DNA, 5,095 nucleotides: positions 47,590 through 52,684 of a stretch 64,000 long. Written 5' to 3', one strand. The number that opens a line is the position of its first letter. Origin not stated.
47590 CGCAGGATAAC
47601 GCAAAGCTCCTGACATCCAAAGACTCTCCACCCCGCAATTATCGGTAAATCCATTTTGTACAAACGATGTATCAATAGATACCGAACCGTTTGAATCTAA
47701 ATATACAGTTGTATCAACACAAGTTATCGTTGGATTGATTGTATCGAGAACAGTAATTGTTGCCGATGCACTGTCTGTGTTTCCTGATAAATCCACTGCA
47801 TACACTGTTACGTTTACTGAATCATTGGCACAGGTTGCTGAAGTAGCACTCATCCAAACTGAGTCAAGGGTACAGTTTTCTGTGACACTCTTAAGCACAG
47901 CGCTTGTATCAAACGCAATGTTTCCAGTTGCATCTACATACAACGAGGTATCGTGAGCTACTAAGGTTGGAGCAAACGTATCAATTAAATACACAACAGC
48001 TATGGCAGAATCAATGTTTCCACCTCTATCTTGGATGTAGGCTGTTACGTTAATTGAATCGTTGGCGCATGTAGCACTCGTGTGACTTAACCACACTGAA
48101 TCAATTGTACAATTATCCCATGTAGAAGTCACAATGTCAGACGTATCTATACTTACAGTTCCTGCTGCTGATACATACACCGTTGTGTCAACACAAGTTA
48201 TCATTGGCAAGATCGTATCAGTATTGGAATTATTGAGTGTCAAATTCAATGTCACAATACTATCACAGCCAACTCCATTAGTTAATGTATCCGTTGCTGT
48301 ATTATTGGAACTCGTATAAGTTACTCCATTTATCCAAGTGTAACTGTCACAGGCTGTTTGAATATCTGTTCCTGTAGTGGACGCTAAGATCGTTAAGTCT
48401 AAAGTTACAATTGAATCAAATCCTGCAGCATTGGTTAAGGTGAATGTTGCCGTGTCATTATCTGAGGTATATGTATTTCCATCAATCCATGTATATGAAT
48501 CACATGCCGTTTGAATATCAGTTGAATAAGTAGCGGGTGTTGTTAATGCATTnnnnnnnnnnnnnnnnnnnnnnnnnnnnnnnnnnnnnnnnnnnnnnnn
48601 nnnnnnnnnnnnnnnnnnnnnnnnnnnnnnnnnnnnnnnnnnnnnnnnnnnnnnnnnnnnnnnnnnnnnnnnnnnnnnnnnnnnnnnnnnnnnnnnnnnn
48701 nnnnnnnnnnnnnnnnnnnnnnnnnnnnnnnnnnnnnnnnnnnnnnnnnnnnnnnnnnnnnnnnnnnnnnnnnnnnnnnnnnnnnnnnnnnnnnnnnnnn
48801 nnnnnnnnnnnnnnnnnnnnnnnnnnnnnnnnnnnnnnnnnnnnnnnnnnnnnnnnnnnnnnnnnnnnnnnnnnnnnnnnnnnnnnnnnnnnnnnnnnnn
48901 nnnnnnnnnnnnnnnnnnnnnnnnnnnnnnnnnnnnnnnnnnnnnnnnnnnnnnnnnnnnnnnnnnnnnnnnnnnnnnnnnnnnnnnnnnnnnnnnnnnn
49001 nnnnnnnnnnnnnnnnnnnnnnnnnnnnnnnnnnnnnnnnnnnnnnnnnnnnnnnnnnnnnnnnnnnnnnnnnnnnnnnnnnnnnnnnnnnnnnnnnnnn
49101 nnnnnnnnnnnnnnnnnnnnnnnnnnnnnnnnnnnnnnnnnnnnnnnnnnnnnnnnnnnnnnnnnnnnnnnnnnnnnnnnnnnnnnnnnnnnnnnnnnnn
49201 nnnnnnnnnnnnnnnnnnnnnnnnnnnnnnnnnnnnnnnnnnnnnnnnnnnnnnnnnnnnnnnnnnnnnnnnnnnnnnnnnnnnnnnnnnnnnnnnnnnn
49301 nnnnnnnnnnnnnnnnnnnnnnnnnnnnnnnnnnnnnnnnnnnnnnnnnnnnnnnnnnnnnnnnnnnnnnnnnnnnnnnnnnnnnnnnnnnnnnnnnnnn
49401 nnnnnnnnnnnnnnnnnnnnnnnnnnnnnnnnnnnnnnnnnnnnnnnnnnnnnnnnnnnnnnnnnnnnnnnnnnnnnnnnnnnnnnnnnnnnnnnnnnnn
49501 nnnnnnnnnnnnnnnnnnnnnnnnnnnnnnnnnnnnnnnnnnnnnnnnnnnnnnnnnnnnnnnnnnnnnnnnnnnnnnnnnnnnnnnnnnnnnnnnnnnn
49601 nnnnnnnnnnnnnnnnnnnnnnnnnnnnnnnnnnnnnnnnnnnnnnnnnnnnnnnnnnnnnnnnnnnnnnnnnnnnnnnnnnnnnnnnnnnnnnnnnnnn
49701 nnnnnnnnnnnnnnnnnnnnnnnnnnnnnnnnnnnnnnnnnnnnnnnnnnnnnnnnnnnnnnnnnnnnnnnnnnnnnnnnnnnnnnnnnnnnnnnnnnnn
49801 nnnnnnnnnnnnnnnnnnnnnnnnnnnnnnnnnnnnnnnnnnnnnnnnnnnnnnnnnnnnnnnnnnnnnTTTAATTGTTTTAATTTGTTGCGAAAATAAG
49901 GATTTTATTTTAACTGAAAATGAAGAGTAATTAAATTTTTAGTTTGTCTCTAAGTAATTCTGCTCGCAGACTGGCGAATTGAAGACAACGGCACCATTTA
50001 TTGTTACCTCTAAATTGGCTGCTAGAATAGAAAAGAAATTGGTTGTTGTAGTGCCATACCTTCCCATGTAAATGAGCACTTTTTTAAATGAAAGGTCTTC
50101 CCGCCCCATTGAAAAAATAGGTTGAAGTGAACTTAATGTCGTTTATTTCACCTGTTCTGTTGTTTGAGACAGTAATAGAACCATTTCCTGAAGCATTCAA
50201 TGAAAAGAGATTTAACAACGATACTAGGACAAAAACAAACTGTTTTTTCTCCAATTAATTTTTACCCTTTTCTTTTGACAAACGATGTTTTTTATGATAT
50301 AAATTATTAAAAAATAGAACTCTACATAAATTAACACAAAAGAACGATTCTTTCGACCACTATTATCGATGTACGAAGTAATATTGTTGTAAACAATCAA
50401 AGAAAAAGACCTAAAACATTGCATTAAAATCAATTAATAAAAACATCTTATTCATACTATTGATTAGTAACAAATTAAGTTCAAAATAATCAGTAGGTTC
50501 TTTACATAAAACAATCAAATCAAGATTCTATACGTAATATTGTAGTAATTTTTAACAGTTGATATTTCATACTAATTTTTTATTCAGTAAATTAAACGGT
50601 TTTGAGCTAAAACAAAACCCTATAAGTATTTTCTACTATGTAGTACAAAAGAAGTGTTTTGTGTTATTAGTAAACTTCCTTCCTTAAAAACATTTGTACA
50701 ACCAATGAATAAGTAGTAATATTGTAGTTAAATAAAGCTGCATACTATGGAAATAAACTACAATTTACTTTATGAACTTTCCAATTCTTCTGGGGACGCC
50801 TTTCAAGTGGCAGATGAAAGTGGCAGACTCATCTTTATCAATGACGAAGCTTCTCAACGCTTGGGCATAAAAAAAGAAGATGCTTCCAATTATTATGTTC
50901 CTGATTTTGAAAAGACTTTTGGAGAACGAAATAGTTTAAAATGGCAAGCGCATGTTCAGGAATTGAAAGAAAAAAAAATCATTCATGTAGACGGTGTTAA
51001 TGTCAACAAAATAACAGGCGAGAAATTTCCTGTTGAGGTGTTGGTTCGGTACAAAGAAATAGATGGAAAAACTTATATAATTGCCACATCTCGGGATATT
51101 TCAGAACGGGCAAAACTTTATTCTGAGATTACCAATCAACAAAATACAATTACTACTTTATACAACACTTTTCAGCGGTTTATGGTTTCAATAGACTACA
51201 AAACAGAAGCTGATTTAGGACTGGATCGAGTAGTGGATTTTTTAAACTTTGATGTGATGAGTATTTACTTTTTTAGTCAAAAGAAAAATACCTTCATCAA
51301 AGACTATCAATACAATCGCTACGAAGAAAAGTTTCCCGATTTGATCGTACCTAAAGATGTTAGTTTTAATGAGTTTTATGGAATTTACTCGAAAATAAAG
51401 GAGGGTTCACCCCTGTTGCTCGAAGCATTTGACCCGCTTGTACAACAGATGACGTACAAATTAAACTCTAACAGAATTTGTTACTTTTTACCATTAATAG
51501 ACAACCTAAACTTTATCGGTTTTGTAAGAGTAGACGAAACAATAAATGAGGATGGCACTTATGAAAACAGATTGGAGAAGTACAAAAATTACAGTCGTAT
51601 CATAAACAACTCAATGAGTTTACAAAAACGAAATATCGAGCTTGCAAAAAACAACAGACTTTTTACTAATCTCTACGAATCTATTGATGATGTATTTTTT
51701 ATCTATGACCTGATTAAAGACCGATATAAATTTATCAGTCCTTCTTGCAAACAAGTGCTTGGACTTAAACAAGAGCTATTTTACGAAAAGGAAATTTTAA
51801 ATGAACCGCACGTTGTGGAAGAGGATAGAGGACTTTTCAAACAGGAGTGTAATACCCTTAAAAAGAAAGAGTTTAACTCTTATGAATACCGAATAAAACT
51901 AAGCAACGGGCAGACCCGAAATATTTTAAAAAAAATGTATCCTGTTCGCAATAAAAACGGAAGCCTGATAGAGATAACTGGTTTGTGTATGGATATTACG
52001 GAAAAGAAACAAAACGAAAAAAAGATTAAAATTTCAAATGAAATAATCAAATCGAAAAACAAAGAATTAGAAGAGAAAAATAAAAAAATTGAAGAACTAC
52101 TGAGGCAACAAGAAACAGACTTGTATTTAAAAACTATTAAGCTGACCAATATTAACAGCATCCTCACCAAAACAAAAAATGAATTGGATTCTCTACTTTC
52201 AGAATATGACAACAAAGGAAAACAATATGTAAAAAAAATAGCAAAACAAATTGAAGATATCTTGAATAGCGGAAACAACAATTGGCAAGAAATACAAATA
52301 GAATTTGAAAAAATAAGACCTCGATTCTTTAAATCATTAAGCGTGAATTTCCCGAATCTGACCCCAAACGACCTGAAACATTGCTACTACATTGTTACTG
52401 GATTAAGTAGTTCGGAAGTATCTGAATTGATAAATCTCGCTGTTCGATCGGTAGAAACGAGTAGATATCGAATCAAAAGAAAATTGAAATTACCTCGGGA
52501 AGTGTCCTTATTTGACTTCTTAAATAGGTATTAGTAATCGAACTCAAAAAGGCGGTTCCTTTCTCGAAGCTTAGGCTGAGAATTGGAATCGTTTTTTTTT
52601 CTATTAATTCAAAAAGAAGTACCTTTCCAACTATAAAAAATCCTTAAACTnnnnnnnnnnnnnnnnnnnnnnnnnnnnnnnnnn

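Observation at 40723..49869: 3048-aa T9SS type-B cargo with a composite architecture (beta-helix, CDSYTW modules, split-domain super-repeats, 14x HYR-like array)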

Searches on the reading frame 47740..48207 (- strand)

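Call 11: search_protein_families(library=pfam, max_evalue=1, proteins=[window:47740-48207:-])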
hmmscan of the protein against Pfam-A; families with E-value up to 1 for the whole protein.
seq(156 aa): 4 families
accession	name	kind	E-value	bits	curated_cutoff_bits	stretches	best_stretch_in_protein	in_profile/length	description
PF12924.12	APP_Cu_bd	-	0.052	14.6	26.4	0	109-138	10-39/57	Copper-binding of amyloid precursor, CuBD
PF19077.6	Big_13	-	0.28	12.1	27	0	115-156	61-102/102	Bacterial Ig-like domain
PF09310.15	PD-C2-AF1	-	0.41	10.3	25.7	1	81-141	44-104/249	POU domain, class 2, associating factor 1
PF25564.1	DUF7933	-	0.42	11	26.5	1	4-63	57-115/123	Domain of unknown function (DUF7933)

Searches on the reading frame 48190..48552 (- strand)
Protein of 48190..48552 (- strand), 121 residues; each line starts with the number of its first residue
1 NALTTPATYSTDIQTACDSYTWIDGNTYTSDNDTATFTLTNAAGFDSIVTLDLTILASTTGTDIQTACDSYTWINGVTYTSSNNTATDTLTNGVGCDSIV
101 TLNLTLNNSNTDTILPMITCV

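Call 11: search_protein_families(library=pfam, max_evalue=1, proteins=[window:48190-48552:-])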
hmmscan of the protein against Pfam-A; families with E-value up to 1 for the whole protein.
seq(121 aa): 0 families

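Call 83: search_solved_structures(query=window:48214-48522:-, max_evalue=10)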
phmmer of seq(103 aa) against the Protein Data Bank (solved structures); distinct sequences matched with E-value up to 10: 2.
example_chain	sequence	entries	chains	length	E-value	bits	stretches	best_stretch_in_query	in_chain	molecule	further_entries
1oa3_A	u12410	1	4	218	1.8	12.5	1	55-93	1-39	ENDO-BETA-1-4-GLUCANASE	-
1oa2_A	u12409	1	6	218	6.4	10.7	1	55-93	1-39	ENDO-BETA-1,4-GLUCANASE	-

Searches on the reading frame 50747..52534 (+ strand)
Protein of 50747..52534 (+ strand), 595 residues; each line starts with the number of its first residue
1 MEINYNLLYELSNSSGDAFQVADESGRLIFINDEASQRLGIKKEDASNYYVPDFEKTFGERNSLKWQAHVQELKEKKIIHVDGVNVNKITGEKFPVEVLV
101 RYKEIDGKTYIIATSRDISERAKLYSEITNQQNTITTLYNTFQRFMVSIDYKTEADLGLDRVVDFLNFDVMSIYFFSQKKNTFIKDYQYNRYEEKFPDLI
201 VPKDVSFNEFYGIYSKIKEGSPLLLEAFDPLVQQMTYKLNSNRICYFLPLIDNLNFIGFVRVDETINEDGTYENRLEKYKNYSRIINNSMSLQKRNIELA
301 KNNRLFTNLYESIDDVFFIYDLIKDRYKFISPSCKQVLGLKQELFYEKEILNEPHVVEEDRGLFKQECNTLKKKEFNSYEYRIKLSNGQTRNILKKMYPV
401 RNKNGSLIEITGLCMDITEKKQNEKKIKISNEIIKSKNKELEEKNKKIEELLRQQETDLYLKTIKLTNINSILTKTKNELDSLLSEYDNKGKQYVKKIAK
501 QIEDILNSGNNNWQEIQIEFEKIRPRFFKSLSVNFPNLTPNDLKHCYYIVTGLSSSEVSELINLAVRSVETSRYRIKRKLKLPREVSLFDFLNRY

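Call 36: search_protein_families(library=pfam, proteins=[window:50747-52534:+], max_evalue=0.001)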
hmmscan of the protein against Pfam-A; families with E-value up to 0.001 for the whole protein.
window:50747-52534:+ (595 aa): 6 families
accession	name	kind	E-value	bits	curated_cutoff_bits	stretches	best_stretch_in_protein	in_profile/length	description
PF13426.13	PAS_9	-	5.2e-12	46.4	27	1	18-120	3-103/103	PAS domain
PF08447.18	PAS_3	-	2.5e-09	37.7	25.6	1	329-412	3-87/89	PAS fold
PF08448.16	PAS_4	-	1.9e-05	25.3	23.1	0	358-421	46-109/110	PAS fold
PF00989.32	PAS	-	2.2e-05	24.9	22.6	0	11-56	6-51/113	PAS fold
PF13188.13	PAS_8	-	6.3e-05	23.2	21.8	0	305-356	2-52/65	PAS domain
PF00196.25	GerE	-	0.00012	22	23.5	1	548-588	13-53/57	Bacterial regulatory proteins, luxR family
